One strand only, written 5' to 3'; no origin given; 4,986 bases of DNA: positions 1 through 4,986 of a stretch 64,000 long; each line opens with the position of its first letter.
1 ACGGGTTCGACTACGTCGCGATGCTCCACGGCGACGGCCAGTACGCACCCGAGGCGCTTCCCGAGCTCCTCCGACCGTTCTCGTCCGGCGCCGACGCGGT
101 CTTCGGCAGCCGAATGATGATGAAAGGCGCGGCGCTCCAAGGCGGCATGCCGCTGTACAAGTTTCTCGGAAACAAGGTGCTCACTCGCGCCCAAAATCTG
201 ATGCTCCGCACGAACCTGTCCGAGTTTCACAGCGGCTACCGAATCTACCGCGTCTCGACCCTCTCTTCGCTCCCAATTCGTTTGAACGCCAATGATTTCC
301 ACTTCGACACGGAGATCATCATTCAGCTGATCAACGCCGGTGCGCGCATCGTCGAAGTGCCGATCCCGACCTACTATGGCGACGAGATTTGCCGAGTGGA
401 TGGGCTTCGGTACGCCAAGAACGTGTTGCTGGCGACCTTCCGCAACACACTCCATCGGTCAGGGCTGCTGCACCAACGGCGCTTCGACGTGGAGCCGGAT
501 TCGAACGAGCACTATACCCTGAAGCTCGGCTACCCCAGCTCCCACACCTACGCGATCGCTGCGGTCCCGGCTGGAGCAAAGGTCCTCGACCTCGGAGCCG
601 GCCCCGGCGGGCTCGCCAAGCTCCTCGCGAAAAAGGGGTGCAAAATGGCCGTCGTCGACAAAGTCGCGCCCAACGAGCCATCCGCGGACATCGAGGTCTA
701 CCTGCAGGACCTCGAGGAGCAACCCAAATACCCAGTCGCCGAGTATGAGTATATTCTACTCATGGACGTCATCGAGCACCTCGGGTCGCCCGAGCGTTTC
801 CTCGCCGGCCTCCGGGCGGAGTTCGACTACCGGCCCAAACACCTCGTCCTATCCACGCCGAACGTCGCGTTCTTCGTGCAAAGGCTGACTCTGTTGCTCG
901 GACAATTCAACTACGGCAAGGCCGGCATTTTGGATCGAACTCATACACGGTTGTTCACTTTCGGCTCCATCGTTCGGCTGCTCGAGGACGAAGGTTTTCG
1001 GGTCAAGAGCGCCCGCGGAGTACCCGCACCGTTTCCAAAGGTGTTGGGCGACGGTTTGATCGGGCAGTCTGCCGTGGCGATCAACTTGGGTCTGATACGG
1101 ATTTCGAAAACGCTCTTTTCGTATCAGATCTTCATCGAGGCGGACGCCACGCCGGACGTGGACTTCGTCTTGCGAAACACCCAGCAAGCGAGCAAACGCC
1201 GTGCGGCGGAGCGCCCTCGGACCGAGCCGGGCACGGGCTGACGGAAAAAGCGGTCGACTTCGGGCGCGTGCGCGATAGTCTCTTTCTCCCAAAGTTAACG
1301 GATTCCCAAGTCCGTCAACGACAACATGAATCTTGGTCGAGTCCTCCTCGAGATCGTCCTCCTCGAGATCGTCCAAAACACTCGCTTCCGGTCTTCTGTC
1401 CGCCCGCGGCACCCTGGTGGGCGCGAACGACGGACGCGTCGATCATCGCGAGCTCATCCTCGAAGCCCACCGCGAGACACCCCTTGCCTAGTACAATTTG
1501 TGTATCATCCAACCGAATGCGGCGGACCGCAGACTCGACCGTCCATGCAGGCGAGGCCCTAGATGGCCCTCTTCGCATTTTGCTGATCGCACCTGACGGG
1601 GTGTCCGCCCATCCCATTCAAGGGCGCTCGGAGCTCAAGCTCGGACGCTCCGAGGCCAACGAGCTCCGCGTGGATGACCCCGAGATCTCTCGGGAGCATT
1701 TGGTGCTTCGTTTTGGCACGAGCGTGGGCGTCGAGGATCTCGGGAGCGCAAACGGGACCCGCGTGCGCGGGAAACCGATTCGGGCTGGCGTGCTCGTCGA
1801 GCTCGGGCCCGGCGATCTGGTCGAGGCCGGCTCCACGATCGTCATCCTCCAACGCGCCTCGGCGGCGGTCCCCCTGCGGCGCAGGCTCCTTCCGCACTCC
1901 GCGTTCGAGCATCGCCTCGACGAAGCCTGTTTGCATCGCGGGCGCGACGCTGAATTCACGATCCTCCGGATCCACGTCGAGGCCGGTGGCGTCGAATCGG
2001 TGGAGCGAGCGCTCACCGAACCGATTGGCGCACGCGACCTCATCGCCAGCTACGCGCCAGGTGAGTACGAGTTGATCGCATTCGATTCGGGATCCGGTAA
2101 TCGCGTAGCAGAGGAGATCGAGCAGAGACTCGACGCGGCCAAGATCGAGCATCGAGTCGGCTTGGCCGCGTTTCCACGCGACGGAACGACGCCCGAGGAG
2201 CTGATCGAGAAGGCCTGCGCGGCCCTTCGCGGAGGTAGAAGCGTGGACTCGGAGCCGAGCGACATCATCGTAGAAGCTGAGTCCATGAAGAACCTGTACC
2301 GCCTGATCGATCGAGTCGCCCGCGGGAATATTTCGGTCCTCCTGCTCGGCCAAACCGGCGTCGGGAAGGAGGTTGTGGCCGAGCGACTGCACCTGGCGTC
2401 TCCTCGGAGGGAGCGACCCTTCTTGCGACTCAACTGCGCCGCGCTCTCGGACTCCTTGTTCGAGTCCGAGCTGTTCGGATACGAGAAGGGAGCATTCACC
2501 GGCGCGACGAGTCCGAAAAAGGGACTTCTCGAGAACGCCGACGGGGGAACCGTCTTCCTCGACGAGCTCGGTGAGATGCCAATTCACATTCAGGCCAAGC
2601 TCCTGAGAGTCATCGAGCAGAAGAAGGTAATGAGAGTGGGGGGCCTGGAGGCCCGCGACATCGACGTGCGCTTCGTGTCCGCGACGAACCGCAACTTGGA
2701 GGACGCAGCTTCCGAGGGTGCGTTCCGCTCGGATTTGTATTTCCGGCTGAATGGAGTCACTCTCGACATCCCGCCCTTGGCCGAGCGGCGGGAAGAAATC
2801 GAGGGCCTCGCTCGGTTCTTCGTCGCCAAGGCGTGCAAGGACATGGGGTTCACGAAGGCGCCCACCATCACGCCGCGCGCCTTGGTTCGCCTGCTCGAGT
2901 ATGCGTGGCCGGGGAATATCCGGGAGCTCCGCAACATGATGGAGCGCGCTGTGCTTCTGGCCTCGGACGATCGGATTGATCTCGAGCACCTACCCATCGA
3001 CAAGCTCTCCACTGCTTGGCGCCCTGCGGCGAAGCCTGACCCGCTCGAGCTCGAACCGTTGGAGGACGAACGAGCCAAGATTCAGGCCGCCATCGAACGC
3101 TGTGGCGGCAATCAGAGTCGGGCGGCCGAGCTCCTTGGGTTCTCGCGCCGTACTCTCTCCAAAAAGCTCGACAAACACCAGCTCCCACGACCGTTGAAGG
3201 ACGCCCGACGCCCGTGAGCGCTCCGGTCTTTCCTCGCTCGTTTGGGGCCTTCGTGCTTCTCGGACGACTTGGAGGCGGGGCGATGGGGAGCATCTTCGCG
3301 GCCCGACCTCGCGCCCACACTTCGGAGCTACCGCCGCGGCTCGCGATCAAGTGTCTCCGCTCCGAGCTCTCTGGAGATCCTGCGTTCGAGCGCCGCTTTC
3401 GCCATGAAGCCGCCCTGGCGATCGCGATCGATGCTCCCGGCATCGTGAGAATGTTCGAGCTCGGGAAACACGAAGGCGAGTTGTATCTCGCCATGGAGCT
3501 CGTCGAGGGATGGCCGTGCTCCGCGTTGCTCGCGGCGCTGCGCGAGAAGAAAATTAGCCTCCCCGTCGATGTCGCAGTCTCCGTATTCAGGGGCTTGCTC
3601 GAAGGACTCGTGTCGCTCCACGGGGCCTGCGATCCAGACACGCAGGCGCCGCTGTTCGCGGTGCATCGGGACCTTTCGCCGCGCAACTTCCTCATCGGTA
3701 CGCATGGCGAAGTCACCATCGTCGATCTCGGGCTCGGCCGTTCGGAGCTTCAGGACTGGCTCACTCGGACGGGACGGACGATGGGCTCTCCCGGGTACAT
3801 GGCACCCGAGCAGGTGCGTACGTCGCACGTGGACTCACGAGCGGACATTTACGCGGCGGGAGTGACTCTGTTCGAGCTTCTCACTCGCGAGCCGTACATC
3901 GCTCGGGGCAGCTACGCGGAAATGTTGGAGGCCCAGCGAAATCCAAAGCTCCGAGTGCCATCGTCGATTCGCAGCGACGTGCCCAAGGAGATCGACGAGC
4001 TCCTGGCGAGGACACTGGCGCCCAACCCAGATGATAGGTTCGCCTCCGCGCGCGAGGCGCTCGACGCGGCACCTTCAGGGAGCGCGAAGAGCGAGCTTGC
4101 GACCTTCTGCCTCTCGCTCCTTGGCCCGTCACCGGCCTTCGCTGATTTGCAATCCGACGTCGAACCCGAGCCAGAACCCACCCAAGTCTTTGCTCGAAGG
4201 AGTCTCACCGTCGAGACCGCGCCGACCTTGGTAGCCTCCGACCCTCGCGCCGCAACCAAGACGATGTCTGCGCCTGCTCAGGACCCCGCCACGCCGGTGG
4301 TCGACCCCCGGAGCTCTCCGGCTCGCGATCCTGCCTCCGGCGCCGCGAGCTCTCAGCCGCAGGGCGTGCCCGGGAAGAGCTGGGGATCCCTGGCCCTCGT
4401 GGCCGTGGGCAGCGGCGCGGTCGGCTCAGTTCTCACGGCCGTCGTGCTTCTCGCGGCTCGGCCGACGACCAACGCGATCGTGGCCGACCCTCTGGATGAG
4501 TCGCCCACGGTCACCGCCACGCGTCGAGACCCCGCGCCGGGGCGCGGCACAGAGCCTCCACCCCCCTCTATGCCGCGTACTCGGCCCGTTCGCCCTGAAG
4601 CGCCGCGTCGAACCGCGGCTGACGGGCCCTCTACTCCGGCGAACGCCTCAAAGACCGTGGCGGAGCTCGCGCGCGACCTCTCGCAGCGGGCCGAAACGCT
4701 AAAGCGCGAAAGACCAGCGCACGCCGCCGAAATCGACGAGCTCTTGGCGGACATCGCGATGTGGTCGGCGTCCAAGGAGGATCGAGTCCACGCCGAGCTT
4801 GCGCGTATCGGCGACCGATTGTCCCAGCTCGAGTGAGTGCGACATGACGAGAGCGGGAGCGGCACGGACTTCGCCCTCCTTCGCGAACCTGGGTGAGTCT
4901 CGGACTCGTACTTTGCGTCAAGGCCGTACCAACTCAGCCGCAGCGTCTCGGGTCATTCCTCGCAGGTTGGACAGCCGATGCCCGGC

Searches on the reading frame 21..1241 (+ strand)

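Call 23: search_protein_families(library=pfam, proteins=[window:21-1241:+], max_evalue=0.001)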
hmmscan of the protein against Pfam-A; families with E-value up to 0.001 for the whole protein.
window:21-1241:+ (406 aa): 3 families
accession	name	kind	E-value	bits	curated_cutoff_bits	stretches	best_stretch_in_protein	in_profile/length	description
PF13489.12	Methyltransf_23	-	8.8e-16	58.5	27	1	182-329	20-162/164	Methyltransferase domain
PF07021.18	MetW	-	3.7e-06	27.1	21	1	176-293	5-123/193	Methionine biosynthesis protein MetW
PF08241.18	Methyltransf_11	-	0.00064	20.7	21.2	0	189-263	1-82/95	Methyltransferase domain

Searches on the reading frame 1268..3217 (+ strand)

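Call 23: search_protein_families(library=pfam, proteins=[window:1268-3217:+], max_evalue=0.001)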
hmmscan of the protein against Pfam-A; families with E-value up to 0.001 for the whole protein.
window:1268-3217:+ (649 aa): 10 families
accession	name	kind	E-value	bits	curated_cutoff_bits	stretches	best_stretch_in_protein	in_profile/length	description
PF00158.32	Sigma54_activat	-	2.9e-65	219.5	20.2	1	333-499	1-167/168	Sigma-54 interaction domain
PF25601.1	AAA_lid_14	-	3.8e-21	75.2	27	1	506-577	2-72/87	AAA+ ATPase lid domain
PF14532.12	Sigma54_activ_2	-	1.7e-17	64.4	25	1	337-504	4-138/138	Sigma-54 interaction domain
PF02954.25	HTH_8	-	1.7e-14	53.7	22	1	598-636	2-41/42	Bacterial regulatory protein, Fis family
PF00498.31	FHA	-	2.8e-12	47.3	20.7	1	124-186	2-65/67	FHA domain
PF16697.10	Yop-YscD_cpl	-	3.8e-08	33.9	33.2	1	122-196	18-92/94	Inner membrane component of T3SS, cytoplasmic domain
PF07728.20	AAA_5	-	9.3e-06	26.1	22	1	357-476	2-124/139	AAA domain (dynein-related subfamily)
PF01078.27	Mg_chelatase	-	1.7e-05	24.8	20.3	0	412-455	93-136/207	Magnesium chelatase, subunit ChlI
PF00493.29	MCM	-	0.00023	20.8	23.3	1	351-454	54-150/224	MCM P-loop domain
PF07724.20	AAA_2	-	0.00027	21.5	27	1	355-479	4-129/166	AAA domain (Cdc48 subfamily)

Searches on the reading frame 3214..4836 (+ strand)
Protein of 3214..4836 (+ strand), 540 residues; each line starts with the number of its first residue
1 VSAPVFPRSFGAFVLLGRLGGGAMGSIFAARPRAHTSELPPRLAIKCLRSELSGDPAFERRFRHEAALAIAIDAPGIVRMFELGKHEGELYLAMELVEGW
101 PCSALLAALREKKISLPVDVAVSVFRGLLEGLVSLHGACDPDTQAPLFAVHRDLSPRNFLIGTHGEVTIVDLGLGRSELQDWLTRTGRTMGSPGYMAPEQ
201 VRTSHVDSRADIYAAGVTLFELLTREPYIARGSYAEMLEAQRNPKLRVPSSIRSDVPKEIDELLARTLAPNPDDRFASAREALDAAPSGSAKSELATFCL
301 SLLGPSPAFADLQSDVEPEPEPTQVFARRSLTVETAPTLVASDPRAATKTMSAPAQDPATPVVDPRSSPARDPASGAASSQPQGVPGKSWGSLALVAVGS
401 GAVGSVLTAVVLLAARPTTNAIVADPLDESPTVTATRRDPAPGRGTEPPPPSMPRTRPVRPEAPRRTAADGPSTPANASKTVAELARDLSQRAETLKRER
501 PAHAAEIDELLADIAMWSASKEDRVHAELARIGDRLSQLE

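Call 23: search_protein_families(library=pfam, proteins=[window:3214-4836:+], max_evalue=0.001)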
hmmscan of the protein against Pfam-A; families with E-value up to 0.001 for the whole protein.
window:3214-4836:+ (540 aa): 2 families
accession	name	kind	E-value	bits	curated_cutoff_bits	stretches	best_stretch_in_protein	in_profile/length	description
PF00069.31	Pkinase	-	2.1e-31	109.7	31.7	1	15-283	3-258/263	Protein kinase domain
PF07714.23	PK_Tyr_Ser-Thr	-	6.7e-24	85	23.1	1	17-276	5-249/258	Protein tyrosine and serine/threonine kinase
